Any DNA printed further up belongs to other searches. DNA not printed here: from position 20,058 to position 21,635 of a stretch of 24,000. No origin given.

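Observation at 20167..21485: Orphan Pup-ligase/deamidase (PafA/Dop) family gene in a small AT-rich genome, without pup, mpa or proteasome genes nearby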

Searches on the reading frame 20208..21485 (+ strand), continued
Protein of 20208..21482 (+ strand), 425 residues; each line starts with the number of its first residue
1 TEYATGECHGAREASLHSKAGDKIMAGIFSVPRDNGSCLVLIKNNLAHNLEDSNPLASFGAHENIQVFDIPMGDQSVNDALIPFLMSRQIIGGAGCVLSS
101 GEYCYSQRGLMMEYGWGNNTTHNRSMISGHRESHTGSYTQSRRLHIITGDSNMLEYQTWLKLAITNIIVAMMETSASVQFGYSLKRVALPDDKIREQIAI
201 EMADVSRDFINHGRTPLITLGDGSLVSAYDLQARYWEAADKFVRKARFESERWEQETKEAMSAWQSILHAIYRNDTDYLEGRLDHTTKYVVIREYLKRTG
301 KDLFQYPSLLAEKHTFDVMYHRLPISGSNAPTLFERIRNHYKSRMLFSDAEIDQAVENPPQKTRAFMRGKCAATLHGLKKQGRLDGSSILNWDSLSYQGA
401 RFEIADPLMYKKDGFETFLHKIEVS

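Call 34: search_protein_families(library=ncbifam, proteins=[P0002, P0003, P0004, L005:8172-9596:+, L006:3543-5051:+, L007:8263-9972:+, L007:9992-11461:+, L008:6930-8543:+, L008:8533-10026:+, L008:10282-11757:+], max_evalue=0.00001)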
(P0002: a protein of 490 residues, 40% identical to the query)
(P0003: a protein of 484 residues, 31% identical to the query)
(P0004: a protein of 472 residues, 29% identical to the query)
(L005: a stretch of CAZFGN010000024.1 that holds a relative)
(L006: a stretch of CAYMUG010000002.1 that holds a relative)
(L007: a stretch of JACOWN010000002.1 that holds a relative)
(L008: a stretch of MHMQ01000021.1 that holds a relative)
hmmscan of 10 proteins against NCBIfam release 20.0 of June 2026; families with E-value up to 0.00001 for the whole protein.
P0002 (490 aa): 2 families
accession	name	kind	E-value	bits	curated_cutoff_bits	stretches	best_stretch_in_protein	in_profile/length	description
TIGR03686.1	pupylate_PafA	equivalog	2.4e-50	171.5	551.3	1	64-483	45-451/457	Pup--protein ligase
TIGR03688.1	depupylase_Dop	equivalog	9.7e-42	143.3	492.3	1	64-462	84-454/485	depupylase/deamidase Dop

P0003 (484 aa): 2 families
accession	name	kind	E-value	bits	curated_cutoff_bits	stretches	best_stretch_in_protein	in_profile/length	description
TIGR03686.1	pupylate_PafA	equivalog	3.2e-74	250.2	551.3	1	6-463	2-454/457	Pup--protein ligase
TIGR03688.1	depupylase_Dop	equivalog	2.6e-54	184.8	492.3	1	54-419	84-442/485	depupylase/deamidase Dop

P0004 (472 aa): 2 families
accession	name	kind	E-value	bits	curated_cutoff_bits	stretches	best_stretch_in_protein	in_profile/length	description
TIGR03686.1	pupylate_PafA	equivalog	1.9e-72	244.4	551.3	1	6-470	2-456/457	Pup--protein ligase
TIGR03688.1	depupylase_Dop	equivalog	1.6e-49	169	492.3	1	51-424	75-440/485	depupylase/deamidase Dop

L005:8172-9596:+ (475 aa): 2 families
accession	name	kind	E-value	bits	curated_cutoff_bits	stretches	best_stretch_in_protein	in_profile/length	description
TIGR03686.1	pupylate_PafA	equivalog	4.9e-63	213.4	551.3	1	8-440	2-411/457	Pup--protein ligase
TIGR03688.1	depupylase_Dop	equivalog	4.7e-53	180.7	492.3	1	54-439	85-438/485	depupylase/deamidase Dop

L006:3543-5051:+ (502 aa): 2 families
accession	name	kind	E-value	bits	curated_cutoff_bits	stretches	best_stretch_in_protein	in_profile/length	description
TIGR03686.1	pupylate_PafA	equivalog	5e-70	236.4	551.3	1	49-493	29-455/457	Pup--protein ligase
TIGR03688.1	depupylase_Dop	equivalog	1.1e-49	169.6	492.3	1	63-451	82-445/485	depupylase/deamidase Dop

L007:8263-9972:+ (569 aa): 2 families
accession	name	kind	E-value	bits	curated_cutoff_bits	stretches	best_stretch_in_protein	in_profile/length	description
TIGR03688.1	depupylase_Dop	equivalog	2.2e-105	353.3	492.3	1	33-541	3-478/485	depupylase/deamidase Dop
TIGR03686.1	pupylate_PafA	equivalog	1.8e-84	284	551.3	1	119-543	37-452/457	Pup--protein ligase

L007:9992-11461:+ (489 aa): 2 families
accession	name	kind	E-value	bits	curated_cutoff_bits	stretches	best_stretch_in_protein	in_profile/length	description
TIGR03686.1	pupylate_PafA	equivalog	1.9e-60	204.8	551.3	1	4-452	2-428/457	Pup--protein ligase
TIGR03688.1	depupylase_Dop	equivalog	6.2e-60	203.3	492.3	1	48-454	84-456/485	depupylase/deamidase Dop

L008:6930-8543:+ (537 aa): 2 families
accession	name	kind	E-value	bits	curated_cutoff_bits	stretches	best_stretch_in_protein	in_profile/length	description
TIGR03688.1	depupylase_Dop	equivalog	2.1e-98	330.2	492.3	1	4-496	3-458/485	depupylase/deamidase Dop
TIGR03686.1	pupylate_PafA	equivalog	3.5e-78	263.3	551.3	1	79-478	34-414/457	Pup--protein ligase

L008:8533-10026:+ (497 aa): 2 families
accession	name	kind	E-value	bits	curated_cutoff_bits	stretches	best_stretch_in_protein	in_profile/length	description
TIGR03686.1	pupylate_PafA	equivalog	2.7e-73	247.2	551.3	1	4-430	2-419/457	Pup--protein ligase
TIGR03688.1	depupylase_Dop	equivalog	5.3e-62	210.2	492.3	1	55-425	81-442/485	depupylase/deamidase Dop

L008:10282-11757:+ (491 aa): 2 families
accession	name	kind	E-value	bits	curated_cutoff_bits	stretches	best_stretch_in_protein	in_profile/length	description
TIGR03686.1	pupylate_PafA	equivalog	3.7e-60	203.9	551.3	1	10-424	2-417/457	Pup--protein ligase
TIGR03688.1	depupylase_Dop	equivalog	7.1e-50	170.2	492.3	1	58-418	83-439/485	depupylase/deamidase Dop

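Call 40: search_protein_families(library=ncbifam, proteins=[L007:6119-8266:+, L008:4854-6851:+, L007:11747-14275:+, L008:11817-14282:+], max_evalue=1)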
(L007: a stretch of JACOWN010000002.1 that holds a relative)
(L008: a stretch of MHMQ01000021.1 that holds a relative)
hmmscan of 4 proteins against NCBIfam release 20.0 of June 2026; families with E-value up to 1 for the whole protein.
L007:6119-8266:+ (715 aa): 19 families
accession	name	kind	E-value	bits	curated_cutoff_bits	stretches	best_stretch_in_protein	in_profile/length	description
TIGR03689.1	pup_AAA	equivalog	9.7e-95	318.2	504.75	2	144-538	5-380/512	proteasome ATPase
TIGR01243.1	CDC48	subfamily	3.7e-54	184.2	802.65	2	399-537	502-636/733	CDC48 family AAA ATPase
NF003069.1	PRK03992.1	subfamily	3.9e-54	184.2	500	1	259-537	54-316/379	proteasome-activating nucleotidase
TIGR01242.2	TIGR01242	subfamily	9.5e-51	172.9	500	1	259-537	37-299/362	proteasome-activating nucleotidase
NF047747.1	PrtsmActNtasePan2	equivalog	1.6e-41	142.9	700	1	288-535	99-334/397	proteasome-activating nucleotidase Pan2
NF047748.1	PrtsmActNtasePan1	equivalog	1.6e-38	132.8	750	1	297-534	105-330/405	proteasome-activating nucleotidase Pan1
NF041006.2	cell_div_CdvC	equivalog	3.9e-35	121.5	650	1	322-537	87-287/370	cell division protein CdvC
TIGR01241.2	FtsH_fam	equivalog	9e-34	117.2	600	1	331-539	155-348/598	ATP-dependent zinc metalloprotease FtsH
NF008004.0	PRK10733.1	equivalog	1.5e-24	86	1008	1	335-539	149-338/644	ATP-dependent zinc metalloprotease FtsH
NF042959.1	IteA_antiphage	equivalog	8.4e-13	48.2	510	1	361-538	114-270/367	anti-phage ATPase IteA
TIGR02881.1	spore_V_K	equivalog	3e-05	23.2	422.95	1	338-465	6-121/261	stage V sporulation protein K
TIGR03345.1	VI_ClpV1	equivalog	0.01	14.1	884.95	1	425-470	261-303/852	type VI secretion system ATPase TssH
TIGR01448.2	helicase_RecD2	equivalog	0.014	13.5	500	1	375-399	334-358/713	SF1B family DNA helicase RecD2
NF041120.1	RqcH_arch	equivalog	0.069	11.9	400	1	126-181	282-337/645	ribosome rescue protein RqcH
NF009593.0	PRK13035.1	equivalog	0.074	12.7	284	1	575-623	76-124/234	superantigen-like protein SSL5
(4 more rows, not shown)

L008:4854-6851:+ (665 aa): 24 families
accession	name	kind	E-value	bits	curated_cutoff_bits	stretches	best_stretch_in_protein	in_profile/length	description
TIGR03689.1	pup_AAA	equivalog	1.8e-77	261.2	504.75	2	56-463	4-382/512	proteasome ATPase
NF003069.1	PRK03992.1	subfamily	3.7e-38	131.7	500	1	195-458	65-314/379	proteasome-activating nucleotidase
TIGR01243.1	CDC48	subfamily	5.9e-37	127.3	802.65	1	251-450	171-350/733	CDC48 family AAA ATPase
TIGR01242.2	TIGR01242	subfamily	9.5e-36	123.5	500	1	196-458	49-297/362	proteasome-activating nucleotidase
NF047747.1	PrtsmActNtasePan2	equivalog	9.2e-30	104.2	700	1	197-455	88-331/397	proteasome-activating nucleotidase Pan2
NF047748.1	PrtsmActNtasePan1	equivalog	4e-28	98.6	750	1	198-457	86-330/405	proteasome-activating nucleotidase Pan1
NF041006.2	cell_div_CdvC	equivalog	3.7e-25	88.6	650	1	242-460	87-287/370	cell division protein CdvC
TIGR01241.2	FtsH_fam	equivalog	3.2e-22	79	600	1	244-460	148-346/598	ATP-dependent zinc metalloprotease FtsH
NF008004.0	PRK10733.1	equivalog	6.8e-18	64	1008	1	251-443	145-319/644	ATP-dependent zinc metalloprotease FtsH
NF042959.1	IteA_antiphage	equivalog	1.8e-05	24.1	510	1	295-461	128-270/367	anti-phage ATPase IteA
NF001687.0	PRK00447.1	equivalog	0.0065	16.4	149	1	583-630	97-144/145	hypothetical protein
NF045487.1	ASRP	equivalog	0.0073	15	300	1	13-94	104-183/593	archaea-specific SMC-related protein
NF003226.0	PRK04195.1-1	equivalog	0.011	14.7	588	1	288-318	36-66/405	replication factor C large subunit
TIGR02780.1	TrbJ_Ti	equivalog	0.021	14.3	100.55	1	13-81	59-124/253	P-type conjugative transfer protein TrbJ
NF047515.1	SpiroCoCo_C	equivalog_domain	0.044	12.9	125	1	9-83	129-203/313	SpiroCoCo family coiled-coil protein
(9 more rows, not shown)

L007:11747-14275:+ (842 aa): 8 families
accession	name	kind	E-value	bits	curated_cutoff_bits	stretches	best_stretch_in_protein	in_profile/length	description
TIGR00764.1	lon_rel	equivalog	4.3e-33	114.8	516.6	1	517-781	324-572/608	ATP-dependent protease LonB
TIGR02902.1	spore_lonB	equivalog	1.1e-12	47.4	723.3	1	669-775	411-507/531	ATP-dependent protease LonB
TIGR02903.1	spore_lon_C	equivalog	3.5e-12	45.7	678.8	1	696-773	520-589/615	Lon family ATP-dependent protease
TIGR00763.1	lon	equivalog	3.5e-09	35.7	608.05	1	699-747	699-747/795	endopeptidase La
NF008053.0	PRK10787.1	equivalog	6e-07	27.9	891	1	698-747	674-723/784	endopeptidase La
TIGR02653.1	Lon_rel_chp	hypoth_equivalog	0.0035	15.7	628.25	1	687-749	564-626/675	protease Lon-related BREX system protein BrxL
TIGR00416.1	sms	equivalog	0.023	13.4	403.05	1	699-748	368-417/454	DNA repair protein RadA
TIGR03771.1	anch_rpt_ABC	equivalog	0.05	13.3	268.8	1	602-657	32-87/223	anchored repeat-type ABC transporter ATP-binding subunit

L008:11817-14282:+ (821 aa): 7 families
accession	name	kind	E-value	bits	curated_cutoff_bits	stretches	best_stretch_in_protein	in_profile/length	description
TIGR00764.1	lon_rel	equivalog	9e-38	130.2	516.6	1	332-787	161-590/608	ATP-dependent protease LonB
TIGR02902.1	spore_lonB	equivalog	1.6e-14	53.4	723.3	1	549-760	299-509/531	ATP-dependent protease LonB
TIGR02903.1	spore_lon_C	equivalog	1.7e-13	50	678.8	1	560-757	407-590/615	Lon family ATP-dependent protease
TIGR00763.1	lon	equivalog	1.5e-08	33.6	608.05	1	683-784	700-789/795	endopeptidase La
NF008053.0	PRK10787.1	equivalog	5.5e-08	31.3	891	1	682-787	675-768/784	endopeptidase La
TIGR02653.1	Lon_rel_chp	hypoth_equivalog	0.0038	15.6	628.25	1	684-731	578-625/675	protease Lon-related BREX system protein BrxL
TIGR00416.1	sms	equivalog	0.12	11.1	403.05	1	682-731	368-417/454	DNA repair protein RadA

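Call 42: find_encoding_contigs(protein=P0026, flank=10000, max_places=3)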
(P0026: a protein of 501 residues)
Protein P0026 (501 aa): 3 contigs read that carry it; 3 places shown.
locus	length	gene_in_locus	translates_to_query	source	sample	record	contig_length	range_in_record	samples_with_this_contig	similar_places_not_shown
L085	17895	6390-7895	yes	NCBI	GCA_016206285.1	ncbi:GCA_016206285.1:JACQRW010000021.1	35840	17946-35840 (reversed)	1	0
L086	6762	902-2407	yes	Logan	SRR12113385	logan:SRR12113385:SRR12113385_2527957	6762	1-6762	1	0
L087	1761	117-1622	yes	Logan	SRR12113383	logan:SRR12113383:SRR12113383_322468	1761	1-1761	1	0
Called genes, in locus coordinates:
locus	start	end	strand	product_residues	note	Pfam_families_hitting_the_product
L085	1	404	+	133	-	?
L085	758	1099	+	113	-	-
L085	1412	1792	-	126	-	-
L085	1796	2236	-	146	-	-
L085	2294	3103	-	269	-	-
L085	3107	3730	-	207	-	-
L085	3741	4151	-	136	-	-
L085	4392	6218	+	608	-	PF06480:FtsH_ext (faint), PF05496:RuvB_N (faint), PF00004:AAA, PF23902:AAA_lid_PRS2_C (weak), PF17862:AAA_lid_3, PF01434:Peptidase_M41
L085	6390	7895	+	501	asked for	PF03136:Pup_ligase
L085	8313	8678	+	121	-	PF02844:GARS_N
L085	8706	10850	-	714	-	PF17191:RecG_wedge, PF01336:tRNA_anti-codon (weak), PF04851:ResIII, PF00270:DEAD, PF00271:Helicase_C, PF22590:Cas3-like_C_2 (weak), PF19833:RecG_dom3_C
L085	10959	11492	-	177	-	PF01936:NYN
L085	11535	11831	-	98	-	-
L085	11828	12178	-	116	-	PF18924:DUF5674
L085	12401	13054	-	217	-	-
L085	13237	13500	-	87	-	PF00403:HMA (faint)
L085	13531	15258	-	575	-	PF02743:dCache_1, PF00512:HisKA, PF02518:HATPase_c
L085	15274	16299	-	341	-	PF04392:ABC_sub_bind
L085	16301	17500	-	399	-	PF08495:FIST, PF10442:FIST_C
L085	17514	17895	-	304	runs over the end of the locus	PF00072:Response_reg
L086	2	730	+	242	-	?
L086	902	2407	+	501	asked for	PF03136:Pup_ligase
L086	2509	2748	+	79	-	-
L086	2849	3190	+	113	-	PF02844:GARS_N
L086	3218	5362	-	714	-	PF17191:RecG_wedge, PF01336:tRNA_anti-codon (weak), PF04851:ResIII, PF00270:DEAD, PF00271:Helicase_C, PF22590:Cas3-like_C_2 (weak), PF19833:RecG_dom3_C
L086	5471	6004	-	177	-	PF01936:NYN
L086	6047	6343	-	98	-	-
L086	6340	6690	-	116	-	PF18924:DUF5674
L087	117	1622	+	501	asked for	PF03136:Pup_ligase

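Call 53: list_cluster_members(proteins=[P0001, P0026, P0003, P0022, P0012, P0009])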
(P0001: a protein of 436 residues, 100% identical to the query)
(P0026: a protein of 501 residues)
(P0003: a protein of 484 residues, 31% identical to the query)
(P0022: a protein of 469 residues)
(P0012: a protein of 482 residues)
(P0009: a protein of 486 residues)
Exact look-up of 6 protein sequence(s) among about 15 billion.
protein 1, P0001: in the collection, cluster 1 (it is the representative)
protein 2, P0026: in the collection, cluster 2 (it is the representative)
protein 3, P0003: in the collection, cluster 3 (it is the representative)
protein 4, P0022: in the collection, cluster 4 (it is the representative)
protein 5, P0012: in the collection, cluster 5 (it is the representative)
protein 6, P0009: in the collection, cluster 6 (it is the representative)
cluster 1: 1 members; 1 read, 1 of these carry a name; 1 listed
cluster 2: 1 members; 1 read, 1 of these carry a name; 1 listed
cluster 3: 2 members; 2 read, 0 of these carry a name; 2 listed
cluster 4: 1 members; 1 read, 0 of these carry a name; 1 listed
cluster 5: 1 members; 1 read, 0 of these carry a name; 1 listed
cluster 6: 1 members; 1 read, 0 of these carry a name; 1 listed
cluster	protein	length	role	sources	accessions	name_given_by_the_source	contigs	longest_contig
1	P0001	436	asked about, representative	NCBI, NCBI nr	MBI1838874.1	MAG: proteasome accessory factor PafA2 family protein [Candidatus Colwellbacteria ... | proteasome accessory factor PafA2 family protein [Candidatus Colwellbacteria bacterium]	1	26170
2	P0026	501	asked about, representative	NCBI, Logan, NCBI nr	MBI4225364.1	MAG: proteasome accessory factor PafA2 family protein [Candidatus Sungbacteria bacterium] | proteasome accessory factor PafA2 family protein [Candidatus Sungbacteria bacterium]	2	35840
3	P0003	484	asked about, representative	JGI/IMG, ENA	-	-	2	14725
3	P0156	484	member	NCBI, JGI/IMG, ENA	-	-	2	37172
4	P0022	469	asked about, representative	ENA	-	-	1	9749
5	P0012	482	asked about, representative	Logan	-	-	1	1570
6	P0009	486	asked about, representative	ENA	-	-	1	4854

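Call 54: search_solved_structures(query=L005:8172-9596:+, show_alignments=2, max_evalue=0.00001)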
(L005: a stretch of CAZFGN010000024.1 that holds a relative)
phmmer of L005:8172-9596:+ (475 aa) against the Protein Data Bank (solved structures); distinct sequences matched with E-value up to 0.00001: 5.
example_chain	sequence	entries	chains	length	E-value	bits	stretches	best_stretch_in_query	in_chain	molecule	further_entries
4b0t_A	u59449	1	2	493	2.8e-34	121.8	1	7-438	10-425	PUP--PROTEIN LIGASE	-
4bjr_A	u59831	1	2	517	1.6e-33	119.3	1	7-438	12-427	PUP--PROTEIN LIGASE, PROKARYOTIC UBIQUITIN-LIKE PROTEIN PUP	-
4b0r_A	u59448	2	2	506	7.9e-32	113.7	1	53-440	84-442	DEAMIDASE-DEPUPYLASE DOP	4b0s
5lrt_A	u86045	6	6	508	8.1e-32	113.6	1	53-440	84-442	Depupylase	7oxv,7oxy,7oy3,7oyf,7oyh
9cku_G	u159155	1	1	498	1.3e-27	99.8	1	52-439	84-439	Pup deamidase/depupylase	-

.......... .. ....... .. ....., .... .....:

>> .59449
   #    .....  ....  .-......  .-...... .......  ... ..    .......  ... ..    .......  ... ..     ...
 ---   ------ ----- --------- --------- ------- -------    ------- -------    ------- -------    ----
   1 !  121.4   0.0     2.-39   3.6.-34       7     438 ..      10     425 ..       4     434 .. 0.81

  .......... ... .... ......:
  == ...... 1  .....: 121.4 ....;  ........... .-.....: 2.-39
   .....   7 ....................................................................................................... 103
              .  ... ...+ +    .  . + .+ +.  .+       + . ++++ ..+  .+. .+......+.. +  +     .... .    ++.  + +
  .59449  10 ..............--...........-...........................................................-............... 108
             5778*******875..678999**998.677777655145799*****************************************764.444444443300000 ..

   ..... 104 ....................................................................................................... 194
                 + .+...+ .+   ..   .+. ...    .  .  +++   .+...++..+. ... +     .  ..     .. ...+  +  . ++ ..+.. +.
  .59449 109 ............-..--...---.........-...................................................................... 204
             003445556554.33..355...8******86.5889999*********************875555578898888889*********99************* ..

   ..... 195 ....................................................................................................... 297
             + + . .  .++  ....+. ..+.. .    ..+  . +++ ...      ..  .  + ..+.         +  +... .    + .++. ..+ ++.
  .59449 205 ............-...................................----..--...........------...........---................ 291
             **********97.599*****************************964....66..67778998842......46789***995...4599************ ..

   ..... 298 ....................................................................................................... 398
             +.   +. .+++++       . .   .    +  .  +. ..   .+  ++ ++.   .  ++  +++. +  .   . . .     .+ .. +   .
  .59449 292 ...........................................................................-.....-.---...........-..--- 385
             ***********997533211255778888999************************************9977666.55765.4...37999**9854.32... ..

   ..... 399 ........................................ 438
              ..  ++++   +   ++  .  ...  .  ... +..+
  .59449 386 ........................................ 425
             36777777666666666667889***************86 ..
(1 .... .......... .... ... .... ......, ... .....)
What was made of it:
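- On PafA (as opposed to Dop): The 90%-identical ortholog has PafA spacing: it aligns to 4b0t from residue 7 and to Dop only from residue 53 (call 54).
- Closest known: Dop, the Pup deamidase/depupylase. Different: Dop structures align to the ortholog only from residue 53, so the Dop-specific N-terminal insertion is absent from the ortholog (call 54).
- The best solved match is C. glutamicum PafA 4b0t, aligned from residue 7, whereas Dop structures align only from residue 53, so the ortholog has no Dop-type insertion (call 54). D63 aligns with the Asp that is changed to Asn in the PafA-Pup crystal construct 4bjr (call 54).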
